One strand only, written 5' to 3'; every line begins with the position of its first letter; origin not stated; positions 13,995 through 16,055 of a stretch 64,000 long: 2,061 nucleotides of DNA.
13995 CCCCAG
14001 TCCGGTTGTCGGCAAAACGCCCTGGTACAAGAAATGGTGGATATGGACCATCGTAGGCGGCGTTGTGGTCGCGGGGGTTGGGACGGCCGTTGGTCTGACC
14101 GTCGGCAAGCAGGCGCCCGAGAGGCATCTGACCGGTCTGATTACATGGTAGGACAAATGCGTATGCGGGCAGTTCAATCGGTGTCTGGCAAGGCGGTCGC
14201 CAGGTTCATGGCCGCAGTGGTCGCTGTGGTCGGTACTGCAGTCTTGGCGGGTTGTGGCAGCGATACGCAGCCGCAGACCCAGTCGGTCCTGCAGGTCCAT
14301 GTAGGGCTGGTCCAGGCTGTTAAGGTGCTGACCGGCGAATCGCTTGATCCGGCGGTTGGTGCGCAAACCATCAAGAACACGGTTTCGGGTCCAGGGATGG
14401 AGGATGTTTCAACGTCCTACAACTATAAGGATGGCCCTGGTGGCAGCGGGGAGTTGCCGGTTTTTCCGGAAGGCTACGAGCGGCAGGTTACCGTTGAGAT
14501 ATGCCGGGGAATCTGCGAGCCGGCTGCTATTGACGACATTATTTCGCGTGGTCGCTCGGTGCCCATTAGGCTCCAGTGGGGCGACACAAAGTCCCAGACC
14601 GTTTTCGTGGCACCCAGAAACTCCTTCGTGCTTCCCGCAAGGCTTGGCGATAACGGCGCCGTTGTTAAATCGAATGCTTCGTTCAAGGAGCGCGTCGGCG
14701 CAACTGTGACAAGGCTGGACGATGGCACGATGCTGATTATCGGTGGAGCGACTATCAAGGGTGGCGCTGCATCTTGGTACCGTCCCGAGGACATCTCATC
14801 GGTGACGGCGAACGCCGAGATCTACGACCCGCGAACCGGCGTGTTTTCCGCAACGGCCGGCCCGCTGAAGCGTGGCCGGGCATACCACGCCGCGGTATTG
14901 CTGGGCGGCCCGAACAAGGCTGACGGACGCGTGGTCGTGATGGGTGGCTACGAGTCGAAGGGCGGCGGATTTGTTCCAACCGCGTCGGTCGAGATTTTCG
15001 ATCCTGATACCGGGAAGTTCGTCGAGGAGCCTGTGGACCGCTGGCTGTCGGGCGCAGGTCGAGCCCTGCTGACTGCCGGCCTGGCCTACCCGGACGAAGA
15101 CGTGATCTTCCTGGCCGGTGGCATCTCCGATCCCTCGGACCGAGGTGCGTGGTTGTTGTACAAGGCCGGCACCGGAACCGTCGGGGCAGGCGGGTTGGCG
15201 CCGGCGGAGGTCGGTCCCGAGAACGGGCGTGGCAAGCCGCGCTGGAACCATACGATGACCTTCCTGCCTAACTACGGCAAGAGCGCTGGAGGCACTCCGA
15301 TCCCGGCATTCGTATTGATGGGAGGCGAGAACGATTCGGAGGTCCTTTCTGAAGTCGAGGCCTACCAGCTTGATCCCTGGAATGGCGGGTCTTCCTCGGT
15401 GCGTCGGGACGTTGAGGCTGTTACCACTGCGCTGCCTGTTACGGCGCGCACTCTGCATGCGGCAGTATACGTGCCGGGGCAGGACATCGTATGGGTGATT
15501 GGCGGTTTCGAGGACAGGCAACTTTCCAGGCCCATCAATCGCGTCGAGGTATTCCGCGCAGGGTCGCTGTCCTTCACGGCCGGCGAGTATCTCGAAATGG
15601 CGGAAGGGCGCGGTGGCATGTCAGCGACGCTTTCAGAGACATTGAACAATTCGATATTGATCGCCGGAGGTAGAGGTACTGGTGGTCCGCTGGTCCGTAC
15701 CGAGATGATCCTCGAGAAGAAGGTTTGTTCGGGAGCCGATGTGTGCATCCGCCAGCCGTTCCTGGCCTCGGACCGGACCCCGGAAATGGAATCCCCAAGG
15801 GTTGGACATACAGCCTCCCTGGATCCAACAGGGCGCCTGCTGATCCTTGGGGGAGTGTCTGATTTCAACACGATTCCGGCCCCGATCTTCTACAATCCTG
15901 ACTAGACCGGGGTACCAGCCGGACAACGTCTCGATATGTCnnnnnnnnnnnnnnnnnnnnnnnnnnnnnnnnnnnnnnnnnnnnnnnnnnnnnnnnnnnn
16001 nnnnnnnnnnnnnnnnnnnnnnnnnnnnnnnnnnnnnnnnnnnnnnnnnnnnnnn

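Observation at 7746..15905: Kinase operon with duplicated TPR-PEGA proteins bracketing a Cys-rich secreted protein and a Kelch lipoprotein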

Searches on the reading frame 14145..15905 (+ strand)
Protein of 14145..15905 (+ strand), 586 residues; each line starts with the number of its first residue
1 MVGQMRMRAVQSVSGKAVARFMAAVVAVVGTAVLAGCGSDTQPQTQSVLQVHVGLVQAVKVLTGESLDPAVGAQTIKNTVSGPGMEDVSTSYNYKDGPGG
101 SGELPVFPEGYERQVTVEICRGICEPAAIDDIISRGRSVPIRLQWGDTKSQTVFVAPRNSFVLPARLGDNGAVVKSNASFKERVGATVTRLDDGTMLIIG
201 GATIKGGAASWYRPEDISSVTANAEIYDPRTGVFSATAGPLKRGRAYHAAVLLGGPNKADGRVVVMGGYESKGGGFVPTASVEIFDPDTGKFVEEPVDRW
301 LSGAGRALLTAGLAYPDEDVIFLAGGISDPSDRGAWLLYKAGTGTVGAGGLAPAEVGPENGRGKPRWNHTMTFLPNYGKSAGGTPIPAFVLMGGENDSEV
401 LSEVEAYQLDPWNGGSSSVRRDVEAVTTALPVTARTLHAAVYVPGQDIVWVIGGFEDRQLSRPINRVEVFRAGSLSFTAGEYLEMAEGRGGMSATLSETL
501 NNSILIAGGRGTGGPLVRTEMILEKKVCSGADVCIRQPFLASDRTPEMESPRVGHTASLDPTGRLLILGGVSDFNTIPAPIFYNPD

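Call 8: search_protein_families(library=pfam, proteins=[window:14145-15905:+], max_evalue=0.1)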
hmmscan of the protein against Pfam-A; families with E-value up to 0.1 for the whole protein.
window:14145-15905:+ (586 aa): 7 families
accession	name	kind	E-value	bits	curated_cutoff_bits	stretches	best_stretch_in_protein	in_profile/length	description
PF13418.12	Kelch_4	-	2e-19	69.7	21.6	1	244-292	1-41/49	Galactose oxidase, central domain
PF13964.12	Kelch_6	-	1.1e-13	51.1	25.3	1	246-294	3-42/50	Kelch motif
PF01344.31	Kelch_1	-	1.1e-09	38.1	20.1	1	260-294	11-41/46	Kelch motif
PF24681.1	Kelch_KLHDC2_KLHL20_DRC7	-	1e-08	35.2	50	1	389-515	11-127/221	KLHDC2/KLHL20/DRC7 Kelch-repeats domain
PF24981.1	Beta-prop_ATRN-LZTR1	-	1.3e-06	28.3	50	1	388-572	109-281/289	Attractin/LZTR1 beta-propeller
PF13415.12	Kelch_3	-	3.9e-05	24.2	22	0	544-560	32-48/48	Galactose oxidase, central domain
PF07646.21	Kelch_2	-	0.00011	22.4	21.3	0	247-297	4-46/48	Kelch motif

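Call 47: search_protein_families(library=ncbifam, proteins=[window:14163-15905:+], max_evalue=0.1)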
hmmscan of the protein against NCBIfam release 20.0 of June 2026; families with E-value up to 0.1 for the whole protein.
window:14163-15905:+ (580 aa): 1 family
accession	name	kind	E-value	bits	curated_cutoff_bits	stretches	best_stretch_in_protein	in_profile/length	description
NF033216.1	lipo_YgdI_YgdR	subfamily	0.081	12.8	42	0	14-40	2-28/71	YgdI/YgdR family lipoprotein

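Call 53: find_homologous_proteins(query=window:14163-15905:+)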
Query window:14163-15905:+ (580 aa): 21 proteins with E <= 0.001 among 8000 candidates.
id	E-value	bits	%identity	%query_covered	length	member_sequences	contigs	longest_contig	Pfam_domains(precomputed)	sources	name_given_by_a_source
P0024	1.5e-280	950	100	73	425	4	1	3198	PF24681.2,PF13415.13,PF24981.2,PF01344.32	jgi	jgi:hypothetical protein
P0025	7.5e-241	819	68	96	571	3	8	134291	PF07646.22,PF13418.13,PF24681.2,PF13415.13,PF24981.2,PF01344.32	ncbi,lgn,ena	-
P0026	7.4e-177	608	55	95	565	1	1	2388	PF07646.22,PF13418.13,PF24681.2,PF13415.13,PF24981.2,PF01344.32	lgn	-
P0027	6.7e-173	594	53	98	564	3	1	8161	PF07646.22,PF13418.13,PF24681.2,PF13415.13,PF24981.2,PF01344.32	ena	-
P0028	1.6e-168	580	53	98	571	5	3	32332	PF07646.22,PF13418.13,PF24681.2,PF13415.13,PF24981.2,PF01344.32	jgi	jgi:hypothetical protein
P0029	1.1e-167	577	51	98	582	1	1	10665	PF07646.22,PF24681.2,PF13415.13,PF24981.2,PF01344.32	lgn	-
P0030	6.6e-160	552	50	98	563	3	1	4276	PF07646.22,PF13418.13,PF24681.2,PF13415.13,PF24981.2,PF01344.32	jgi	-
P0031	7.6e-144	499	47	97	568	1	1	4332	PF07646.22,PF13415.13,PF24981.2,PF01344.32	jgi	-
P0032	2.1e-138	481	46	97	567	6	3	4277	PF07646.22,PF13418.13,PF13415.13,PF24981.2,PF01344.32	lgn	-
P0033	2.2e-138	481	44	98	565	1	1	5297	PF07646.22,PF13418.13,PF24681.2,PF13415.13,PF24981.2,PF01344.32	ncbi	-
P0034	2.0e-134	467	46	97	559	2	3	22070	PF07646.22,PF13418.13,PF24681.2,PF13415.13,PF24981.2,PF01344.32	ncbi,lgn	-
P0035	8.3e-103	363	40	90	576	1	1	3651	PF07646.22,PF24681.2,PF13415.13,PF24981.2,PF01344.32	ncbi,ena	-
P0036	2.2e-102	362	41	95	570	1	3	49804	PF07646.22,PF13418.13,PF24681.2,PF13415.13,PF24981.2,PF01344.32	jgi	jgi:hypothetical protein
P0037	5.3e-92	327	40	91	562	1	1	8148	PF13418.13,PF24681.2,PF13415.13,PF24981.2,PF01344.32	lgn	-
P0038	7.0e-87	310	40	90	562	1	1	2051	PF13418.13,PF24681.2,PF13415.13,PF24981.2,PF01344.32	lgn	-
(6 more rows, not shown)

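Call 54: find_encoding_contigs(protein=P0025, flank=10000, max_places=2)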
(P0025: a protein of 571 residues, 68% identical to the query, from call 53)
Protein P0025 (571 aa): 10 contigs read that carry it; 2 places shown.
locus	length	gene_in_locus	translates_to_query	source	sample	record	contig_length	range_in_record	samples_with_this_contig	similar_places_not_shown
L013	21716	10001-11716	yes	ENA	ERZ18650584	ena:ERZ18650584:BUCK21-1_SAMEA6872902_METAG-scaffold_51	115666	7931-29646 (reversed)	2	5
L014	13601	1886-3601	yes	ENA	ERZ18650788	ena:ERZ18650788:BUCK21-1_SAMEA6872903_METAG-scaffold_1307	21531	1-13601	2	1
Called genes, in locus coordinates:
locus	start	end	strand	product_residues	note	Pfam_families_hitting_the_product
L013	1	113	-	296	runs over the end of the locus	PF01040:UbiA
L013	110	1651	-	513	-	PF03853:YjeF_N, PF01256:Carb_kinase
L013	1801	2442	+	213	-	-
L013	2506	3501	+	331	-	PF13646:HEAT_2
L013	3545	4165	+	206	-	-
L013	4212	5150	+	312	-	PF06574:FAD_syn, PF01687:Flavokinase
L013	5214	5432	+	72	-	PF01165:Ribosomal_S21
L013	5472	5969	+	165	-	PF16694:Cytochrome_P460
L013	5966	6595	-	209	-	PF13411:MerR_1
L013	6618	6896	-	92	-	PF00216:Bac_DNA_binding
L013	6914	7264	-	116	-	PF00453:Ribosomal_L20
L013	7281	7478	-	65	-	PF01632:Ribosomal_L35p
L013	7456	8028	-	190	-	PF05198:IF3_N, PF00707:IF3_C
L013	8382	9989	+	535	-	PF08308:PEGA (faint)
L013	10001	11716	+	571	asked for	PF13418:Beta-prop_TYW4 (faint), PF13415:Beta-prop_FBX42 (faint), PF24681:Kelch_KLHDC2_KLHL20_DRC7 (faint), PF24981:Beta-prop_ATRN-LZTR1 (faint), PF01344:Kelch_1 (faint), PF07646:Kelch_2 (faint)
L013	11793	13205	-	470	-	PF02878:PGM_PMM_I, PF02879:PGM_PMM_II, PF02880:PGM_PMM_III, PF00408:PGM_PMM_IV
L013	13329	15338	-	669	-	PF00144:Beta-lactamase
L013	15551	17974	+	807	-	-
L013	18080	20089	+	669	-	PF02705:K_trans, PF22776:K_trans_C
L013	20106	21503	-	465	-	PF07690:MFS_1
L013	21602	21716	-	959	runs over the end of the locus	PF13517:FG-GAP_3, PF01839:FG-GAP (weak), PF00526:Dicty_CTDC (weak)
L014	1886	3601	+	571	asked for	PF13418:Beta-prop_TYW4 (faint), PF13415:Beta-prop_FBX42 (faint), PF24681:Kelch_KLHDC2_KLHL20_DRC7 (faint), PF24981:Beta-prop_ATRN-LZTR1 (faint), PF01344:Kelch_1 (faint), PF07646:Kelch_2 (faint)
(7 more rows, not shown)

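Call 55: find_encoding_contigs(protein=P0028, flank=10000, max_places=2)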
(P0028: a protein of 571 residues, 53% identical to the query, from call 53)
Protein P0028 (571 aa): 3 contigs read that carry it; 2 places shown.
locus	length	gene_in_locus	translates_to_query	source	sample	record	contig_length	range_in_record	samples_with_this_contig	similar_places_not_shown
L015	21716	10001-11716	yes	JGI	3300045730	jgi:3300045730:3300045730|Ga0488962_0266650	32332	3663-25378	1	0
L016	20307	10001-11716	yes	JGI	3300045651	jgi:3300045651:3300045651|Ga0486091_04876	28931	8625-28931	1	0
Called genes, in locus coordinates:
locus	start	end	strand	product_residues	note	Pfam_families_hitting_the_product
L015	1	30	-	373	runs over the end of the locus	PF04285:DUF444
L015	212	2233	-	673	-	PF08298:AAA_PrkA, PF06798:PrkA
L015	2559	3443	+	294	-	PF02985:HEAT (faint), PF13646:HEAT_2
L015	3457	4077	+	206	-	-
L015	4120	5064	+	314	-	PF06574:FAD_syn, PF01687:Flavokinase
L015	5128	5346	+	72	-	PF01165:Ribosomal_S21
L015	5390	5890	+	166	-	PF16694:Cytochrome_P460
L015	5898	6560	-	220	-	PF13411:MerR_1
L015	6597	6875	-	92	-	PF00216:Bac_DNA_binding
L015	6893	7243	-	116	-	PF00453:Ribosomal_L20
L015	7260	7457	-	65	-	PF01632:Ribosomal_L35p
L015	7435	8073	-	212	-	PF05198:IF3_N, PF00707:IF3_C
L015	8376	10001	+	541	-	PF08308:PEGA (weak)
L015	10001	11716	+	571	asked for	PF13418:Beta-prop_TYW4 (faint), PF13415:Beta-prop_FBX42 (faint), PF24681:Kelch_KLHDC2_KLHL20_DRC7 (faint), PF24981:Beta-prop_ATRN-LZTR1 (faint), PF01344:Kelch_1 (faint), PF07646:Kelch_2 (faint)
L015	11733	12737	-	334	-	PF01408:GFO_IDH_MocA, PF02894:GFO_IDH_MocA_C, PF22725:GFO_IDH_MocA_C3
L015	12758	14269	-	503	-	-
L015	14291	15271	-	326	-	-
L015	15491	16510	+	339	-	PF01565:FAD_binding_4, PF02873:MurB_C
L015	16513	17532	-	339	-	PF01734:Patatin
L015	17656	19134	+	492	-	PF12708:Pect-lyase_RHGA_epim (weak), PF00295:Glyco_hydro_28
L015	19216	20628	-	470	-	PF02878:PGM_PMM_I, PF02879:PGM_PMM_II, PF02880:PGM_PMM_III, PF00408:PGM_PMM_IV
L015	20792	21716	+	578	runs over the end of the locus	PF01425:Amidase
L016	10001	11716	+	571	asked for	PF13418:Beta-prop_TYW4 (faint), PF13415:Beta-prop_FBX42 (faint), PF24681:Kelch_KLHDC2_KLHL20_DRC7 (faint), PF24981:Beta-prop_ATRN-LZTR1 (faint), PF01344:Kelch_1 (faint), PF07646:Kelch_2 (faint)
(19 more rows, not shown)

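Call 56: find_encoding_contigs(protein=P0036, flank=10000, max_places=2)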
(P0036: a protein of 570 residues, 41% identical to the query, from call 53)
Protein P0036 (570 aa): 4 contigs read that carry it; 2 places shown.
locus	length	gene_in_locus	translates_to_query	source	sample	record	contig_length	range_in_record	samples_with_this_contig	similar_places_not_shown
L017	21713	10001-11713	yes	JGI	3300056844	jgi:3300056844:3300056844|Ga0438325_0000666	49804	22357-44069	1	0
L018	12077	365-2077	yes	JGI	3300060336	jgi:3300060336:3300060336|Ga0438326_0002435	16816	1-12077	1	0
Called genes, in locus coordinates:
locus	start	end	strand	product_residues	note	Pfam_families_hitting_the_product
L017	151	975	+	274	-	PF02985:HEAT (faint), PF13646:HEAT_2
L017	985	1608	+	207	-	-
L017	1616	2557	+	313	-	PF06574:FAD_syn, PF01687:Flavokinase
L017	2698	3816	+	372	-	PF01594:AI-2E_transport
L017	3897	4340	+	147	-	PF18765:Polbeta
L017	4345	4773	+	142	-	PF01934:HepT-like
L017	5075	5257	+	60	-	PF01165:Ribosomal_S21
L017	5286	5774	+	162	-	PF16694:Cytochrome_P460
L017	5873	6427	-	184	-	PF13411:MerR_1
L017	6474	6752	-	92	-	PF00216:Bac_DNA_binding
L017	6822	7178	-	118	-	PF00453:Ribosomal_L20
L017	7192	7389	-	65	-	PF01632:Ribosomal_L35p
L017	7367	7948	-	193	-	PF05198:IF3_N, PF00707:IF3_C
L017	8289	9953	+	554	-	PF08308:PEGA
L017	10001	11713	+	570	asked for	PF13418:Beta-prop_TYW4 (faint), PF13415:Beta-prop_FBX42 (faint), PF24981:Beta-prop_ATRN-LZTR1 (faint), PF07646:Kelch_2 (faint), PF01344:Kelch_1 (faint), PF24681:Kelch_KLHDC2_KLHL20_DRC7 (faint)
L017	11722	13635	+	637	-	-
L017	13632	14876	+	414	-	PF25917:BSH_RND, PF25973:BSH_CzcB, PF25954:Beta-barrel_RND_2, PF25990:Beta-barrel_YknX (faint), PF25989:YknX_C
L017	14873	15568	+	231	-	PF00005:ABC_tran, PF13304:AAA_21 (faint)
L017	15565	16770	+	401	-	PF12704:MacB_PCD, PF02687:FtsX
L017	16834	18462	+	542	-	-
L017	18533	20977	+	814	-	PF00092:VWA (faint), PF11617:Cu-binding_MopE, PF26766:Choice_anch_L (weak)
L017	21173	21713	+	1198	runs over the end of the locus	PF00932:LTD, PF00526:Dicty_CTDC (faint), PF01483:P_proprotein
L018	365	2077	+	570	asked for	PF13418:Beta-prop_TYW4 (faint), PF13415:Beta-prop_FBX42 (faint), PF24981:Beta-prop_ATRN-LZTR1 (faint), PF07646:Kelch_2 (faint), PF01344:Kelch_1 (faint), PF24681:Kelch_KLHDC2_KLHL20_DRC7 (faint)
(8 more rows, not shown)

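Call 69: find_encoding_contigs(protein=P0034, flank=6000, max_places=2)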
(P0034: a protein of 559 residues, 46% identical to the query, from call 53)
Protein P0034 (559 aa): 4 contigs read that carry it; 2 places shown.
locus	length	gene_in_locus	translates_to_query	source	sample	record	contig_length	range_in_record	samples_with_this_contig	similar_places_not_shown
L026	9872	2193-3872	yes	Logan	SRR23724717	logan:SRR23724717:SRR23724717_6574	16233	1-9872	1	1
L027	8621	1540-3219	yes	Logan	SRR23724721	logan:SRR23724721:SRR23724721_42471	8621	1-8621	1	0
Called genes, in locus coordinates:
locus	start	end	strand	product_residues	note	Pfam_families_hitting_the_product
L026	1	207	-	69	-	?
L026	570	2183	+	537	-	PF08308:PEGA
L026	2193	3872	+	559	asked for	PF13418:Beta-prop_TYW4 (faint), PF13415:Beta-prop_FBX42 (faint), PF24681:Kelch_KLHDC2_KLHL20_DRC7 (faint), PF24981:Beta-prop_ATRN-LZTR1 (faint), PF01344:Kelch_1 (faint), PF07646:Kelch_2 (faint)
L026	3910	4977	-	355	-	PF01728:FtsJ (faint)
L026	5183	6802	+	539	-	PF00009:GTP_EFTU, PF01926:MMR_HSR1 (weak), PF22042:EF-G_D2, PF03144:GTP_EFTU_D2, PF16658:RF3_C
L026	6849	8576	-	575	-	PF00390:malic, PF03949:Malic_M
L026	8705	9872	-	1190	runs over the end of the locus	-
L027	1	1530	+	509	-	?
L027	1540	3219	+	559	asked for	PF13418:Beta-prop_TYW4 (faint), PF13415:Beta-prop_FBX42 (faint), PF24681:Kelch_KLHDC2_KLHL20_DRC7 (faint), PF24981:Beta-prop_ATRN-LZTR1 (faint), PF01344:Kelch_1 (faint), PF07646:Kelch_2 (faint)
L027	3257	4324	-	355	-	PF01728:FtsJ (faint)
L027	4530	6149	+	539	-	PF00009:GTP_EFTU, PF01926:MMR_HSR1 (weak), PF22042:EF-G_D2, PF03144:GTP_EFTU_D2, PF16658:RF3_C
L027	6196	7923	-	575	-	PF00390:malic, PF03949:Malic_M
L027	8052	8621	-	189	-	?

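Call 76: search_protein_families(library=pfam, proteins=[L013:8382-9989:+, L017:8289-9953:+], max_evalue=0.05)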
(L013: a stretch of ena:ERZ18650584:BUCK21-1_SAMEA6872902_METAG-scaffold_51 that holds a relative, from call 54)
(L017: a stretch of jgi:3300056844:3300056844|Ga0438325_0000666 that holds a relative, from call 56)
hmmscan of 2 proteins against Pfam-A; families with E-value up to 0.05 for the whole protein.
L013:8382-9989:+ (535 aa): 1 family
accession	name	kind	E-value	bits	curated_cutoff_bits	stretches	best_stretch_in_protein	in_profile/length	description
PF08308.17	PEGA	-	1.2e-05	25.6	20.8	1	222-286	3-67/71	PEGA domain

L017:8289-9953:+ (554 aa): 1 family
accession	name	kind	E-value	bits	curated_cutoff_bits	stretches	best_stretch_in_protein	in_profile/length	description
PF08308.17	PEGA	-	7.9e-08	32.5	20.8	1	225-283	3-62/71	PEGA domain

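Call 89: predict_structure(alignment_id=A5)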
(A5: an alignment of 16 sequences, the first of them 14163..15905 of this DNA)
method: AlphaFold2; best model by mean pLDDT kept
length: 580 residues; sequences in the alignment: 16
mean_pLDDT: 85.0   pTM: 0.86
mean pLDDT of the five models: 85.0, 84.7, 84.3, 84.0, 83.8
residues with pLDDT >= 90: 338; 70-90: 164; 50-70: 38; < 50: 40
segments of 3 or more residues with pLDDT < 50: 1-39
pLDDT, mean of each block of 10 residues (from residue 1): 34 34 34 40 81 94 92 90 86 67 86 88 86 83 83 95 89 89 95 96 93 96 95 94 94 94 93 96 96 90 94 92 81 92 71 65 93 77 93 90 72 71 82 93 95 95 89 91 96 82 96 91 80 90 95 94 92 91
secondary structure, 60 per line:
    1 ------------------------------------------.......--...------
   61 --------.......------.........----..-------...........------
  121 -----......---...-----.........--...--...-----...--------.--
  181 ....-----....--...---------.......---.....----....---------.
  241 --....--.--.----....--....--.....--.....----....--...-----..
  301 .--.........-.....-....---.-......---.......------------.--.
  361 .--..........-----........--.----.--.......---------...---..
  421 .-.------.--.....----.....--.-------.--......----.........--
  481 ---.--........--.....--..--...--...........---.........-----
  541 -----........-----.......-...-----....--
elements in order: E43-49 E52-54 E69-75 E82-87 E104-114 E126-131 E135-137 E143-151 E154-156 E159-161 E167-169 E181-184 E190-193 E196-198 E211-214 E218-222 E227-230 E243-246 E257-260 E263-266 E269-273 E276-280 E285-288 E299-301 E304-309 E314-318 E320-323 E329-334 E338-344 E364-373 E379-386 E397-403 E413-415 E433-437 E442-446 E460-465 E470-478 E487-491 E497-501 E508-510 E513-523 E527-535 E546-553 E559-565 E575-578
